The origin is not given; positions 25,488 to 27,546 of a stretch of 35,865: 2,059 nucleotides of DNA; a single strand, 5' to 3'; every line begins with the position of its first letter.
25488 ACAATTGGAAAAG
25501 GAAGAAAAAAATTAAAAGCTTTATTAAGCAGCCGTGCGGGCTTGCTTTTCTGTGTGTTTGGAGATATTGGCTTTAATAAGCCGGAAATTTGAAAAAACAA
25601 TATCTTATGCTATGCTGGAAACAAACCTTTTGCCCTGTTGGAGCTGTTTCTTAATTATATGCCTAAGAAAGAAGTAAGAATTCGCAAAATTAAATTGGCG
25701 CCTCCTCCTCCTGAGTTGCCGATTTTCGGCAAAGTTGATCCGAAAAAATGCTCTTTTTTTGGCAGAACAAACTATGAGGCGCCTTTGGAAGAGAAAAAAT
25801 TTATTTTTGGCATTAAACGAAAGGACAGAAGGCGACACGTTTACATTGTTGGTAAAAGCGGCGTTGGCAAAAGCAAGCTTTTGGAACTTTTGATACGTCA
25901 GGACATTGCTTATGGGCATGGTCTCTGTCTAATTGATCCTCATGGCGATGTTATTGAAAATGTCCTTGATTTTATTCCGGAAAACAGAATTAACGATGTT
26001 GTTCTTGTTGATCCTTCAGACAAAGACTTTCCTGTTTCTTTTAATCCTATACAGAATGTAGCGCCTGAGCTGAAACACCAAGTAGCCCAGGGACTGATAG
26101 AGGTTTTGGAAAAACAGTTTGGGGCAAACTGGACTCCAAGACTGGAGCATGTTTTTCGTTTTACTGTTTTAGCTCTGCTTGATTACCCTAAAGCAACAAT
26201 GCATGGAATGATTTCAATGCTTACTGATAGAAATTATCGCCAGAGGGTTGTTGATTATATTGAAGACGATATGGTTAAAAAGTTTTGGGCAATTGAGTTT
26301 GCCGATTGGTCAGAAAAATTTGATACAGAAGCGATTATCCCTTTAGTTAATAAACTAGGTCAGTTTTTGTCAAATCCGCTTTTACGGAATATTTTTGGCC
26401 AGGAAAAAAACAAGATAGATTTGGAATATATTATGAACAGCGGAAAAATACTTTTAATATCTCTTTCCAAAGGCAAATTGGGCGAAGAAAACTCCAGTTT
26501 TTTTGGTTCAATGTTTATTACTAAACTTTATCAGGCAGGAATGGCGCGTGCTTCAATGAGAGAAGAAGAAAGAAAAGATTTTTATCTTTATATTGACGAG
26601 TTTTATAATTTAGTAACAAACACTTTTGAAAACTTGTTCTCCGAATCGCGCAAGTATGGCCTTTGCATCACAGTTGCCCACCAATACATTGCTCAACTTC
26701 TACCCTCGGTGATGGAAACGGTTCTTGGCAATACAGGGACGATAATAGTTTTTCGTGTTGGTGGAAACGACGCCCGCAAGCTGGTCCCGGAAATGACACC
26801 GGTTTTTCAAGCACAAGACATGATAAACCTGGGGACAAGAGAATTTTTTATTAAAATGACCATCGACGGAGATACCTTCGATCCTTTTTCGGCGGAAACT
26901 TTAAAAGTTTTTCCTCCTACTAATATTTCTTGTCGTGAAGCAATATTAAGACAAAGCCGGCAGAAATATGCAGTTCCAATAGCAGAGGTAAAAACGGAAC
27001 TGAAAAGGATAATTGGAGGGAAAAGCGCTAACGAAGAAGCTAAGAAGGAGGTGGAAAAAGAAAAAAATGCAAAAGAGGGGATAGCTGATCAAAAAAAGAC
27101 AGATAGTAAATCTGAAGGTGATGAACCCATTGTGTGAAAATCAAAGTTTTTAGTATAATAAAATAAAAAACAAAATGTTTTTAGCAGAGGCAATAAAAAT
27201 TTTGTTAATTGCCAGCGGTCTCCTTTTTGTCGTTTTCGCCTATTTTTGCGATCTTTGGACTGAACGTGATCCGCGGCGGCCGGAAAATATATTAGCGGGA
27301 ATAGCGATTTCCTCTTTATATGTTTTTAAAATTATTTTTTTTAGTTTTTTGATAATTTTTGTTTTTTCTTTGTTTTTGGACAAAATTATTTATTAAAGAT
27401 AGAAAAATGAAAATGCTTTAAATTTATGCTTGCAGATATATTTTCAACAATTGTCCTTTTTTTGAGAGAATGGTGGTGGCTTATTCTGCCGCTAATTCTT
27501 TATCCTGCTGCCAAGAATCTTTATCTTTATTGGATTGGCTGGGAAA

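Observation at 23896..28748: Orphan four-gene cassette: two anchor-less VirD4/TraD-like ATPase paralogs plus two membrane proteins, with no other T4SS or conjugation genes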

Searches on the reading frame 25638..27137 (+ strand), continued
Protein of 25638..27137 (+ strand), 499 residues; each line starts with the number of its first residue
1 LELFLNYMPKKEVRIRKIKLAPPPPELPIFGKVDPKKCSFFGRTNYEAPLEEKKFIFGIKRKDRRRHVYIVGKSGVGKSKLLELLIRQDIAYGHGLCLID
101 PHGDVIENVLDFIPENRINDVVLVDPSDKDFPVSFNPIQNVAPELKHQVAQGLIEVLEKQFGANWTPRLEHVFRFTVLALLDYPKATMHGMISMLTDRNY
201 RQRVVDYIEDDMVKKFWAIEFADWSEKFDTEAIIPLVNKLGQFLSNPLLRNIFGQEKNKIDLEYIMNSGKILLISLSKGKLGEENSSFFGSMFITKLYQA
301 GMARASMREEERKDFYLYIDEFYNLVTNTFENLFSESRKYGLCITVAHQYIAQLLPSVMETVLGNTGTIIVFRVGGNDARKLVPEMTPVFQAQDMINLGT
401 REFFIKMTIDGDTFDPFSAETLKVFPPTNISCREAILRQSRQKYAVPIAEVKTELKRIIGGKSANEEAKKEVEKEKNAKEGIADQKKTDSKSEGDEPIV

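Call 74: search_protein_families(library=ncbifam, proteins=[L089:7001-8746:+, L091:10624-12417:+, L091:7087-7650:+], max_evalue=0.1)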
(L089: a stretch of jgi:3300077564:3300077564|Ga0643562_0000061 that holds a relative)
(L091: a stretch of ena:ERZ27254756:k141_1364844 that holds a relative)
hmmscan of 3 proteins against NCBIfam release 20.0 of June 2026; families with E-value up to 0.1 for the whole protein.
L089:7001-8746:+ (581 aa): 0 families

L091:10624-12417:+ (597 aa): 0 families

L091:7087-7650:+ (187 aa): 2 families
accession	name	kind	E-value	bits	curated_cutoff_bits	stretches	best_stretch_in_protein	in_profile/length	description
NF041421.1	MbpC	equivalog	0.027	14.4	200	1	38-76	100-138/148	mobilization protein MbpC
NF033919.1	PA2779_fam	subfamily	0.095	12.9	40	0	113-147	51-85/123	PA2779 family protein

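Call 93: search_solved_structures(query=A4, max_evalue=1)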
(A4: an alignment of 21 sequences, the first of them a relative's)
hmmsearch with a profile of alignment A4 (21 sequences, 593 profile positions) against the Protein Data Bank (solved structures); distinct sequences matched with E-value up to 1: 3.
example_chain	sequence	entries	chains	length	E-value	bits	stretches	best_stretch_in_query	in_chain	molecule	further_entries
1s4f_A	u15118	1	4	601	0.6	12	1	381-413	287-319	RNA-dependent RNA polymerase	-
1s48_A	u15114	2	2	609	0.61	12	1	381-413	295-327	RNA-dependent RNA polymerase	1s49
1ezg_A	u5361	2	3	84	0.96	11.4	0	127-186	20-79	THERMAL HYSTERESIS PROTEIN ISOFORM YL-1 | Thermal hysteresis protein isoform YL-1 (2-14)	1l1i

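Call 94: search_protein_families(library=phrogs, proteins=[L089:7001-8746:+, L091:7087-7650:+], max_evalue=0.01)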
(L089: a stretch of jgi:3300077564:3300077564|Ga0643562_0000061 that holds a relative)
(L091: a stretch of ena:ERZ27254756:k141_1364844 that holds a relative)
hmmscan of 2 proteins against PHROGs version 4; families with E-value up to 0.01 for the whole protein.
L089:7001-8746:+ (581 aa): 1 family
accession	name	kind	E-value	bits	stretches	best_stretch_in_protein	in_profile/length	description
phrog_15341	-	unknown function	0.0018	18.7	1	139-218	38-115/276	-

L091:7087-7650:+ (187 aa): 0 families

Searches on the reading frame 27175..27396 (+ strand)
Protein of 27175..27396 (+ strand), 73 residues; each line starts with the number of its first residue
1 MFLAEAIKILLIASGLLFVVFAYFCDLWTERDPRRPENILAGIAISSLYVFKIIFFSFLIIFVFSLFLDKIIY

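Call 3: search_protein_families(library=pfam, proteins=[window:27175-27396:+], max_evalue=1)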
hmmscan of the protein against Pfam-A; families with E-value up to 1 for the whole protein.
window:27175-27396:+ (73 aa): 1 family
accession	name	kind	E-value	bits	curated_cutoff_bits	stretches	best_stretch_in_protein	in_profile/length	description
PF08592.16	Anthrone_oxy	-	0.22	12.2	27.3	1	12-61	17-58/106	Anthrone oxygenase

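Call 4: search_protein_families(library=ncbifam, proteins=[window:27175-27396:+], max_evalue=1)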
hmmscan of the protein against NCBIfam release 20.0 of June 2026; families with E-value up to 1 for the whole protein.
window:27175-27396:+ (73 aa): 2 families
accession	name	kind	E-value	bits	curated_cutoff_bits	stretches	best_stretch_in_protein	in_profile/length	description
NF010228.0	PRK13682.1-3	equivalog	0.025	14.6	71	1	41-69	21-49/57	hypothetical protein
NF010233.0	PRK13682.2-4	equivalog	0.055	13.8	85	1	41-68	21-48/59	hypothetical protein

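Call 6: search_protein_families(library=padloc, proteins=[window:27175-27396:+], max_evalue=0.1)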
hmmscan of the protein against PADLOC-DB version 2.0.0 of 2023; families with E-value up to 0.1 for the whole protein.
window:27175-27396:+ (73 aa): 0 families

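Call 7: search_protein_families(library=phrogs, proteins=[window:27175-27396:+], max_evalue=0.1)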
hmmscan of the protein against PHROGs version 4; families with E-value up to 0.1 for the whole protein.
window:27175-27396:+ (73 aa): 1 family
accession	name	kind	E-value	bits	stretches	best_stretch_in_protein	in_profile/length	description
phrog_33477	-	unknown function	0.072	14.3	0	4-64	6-61/82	-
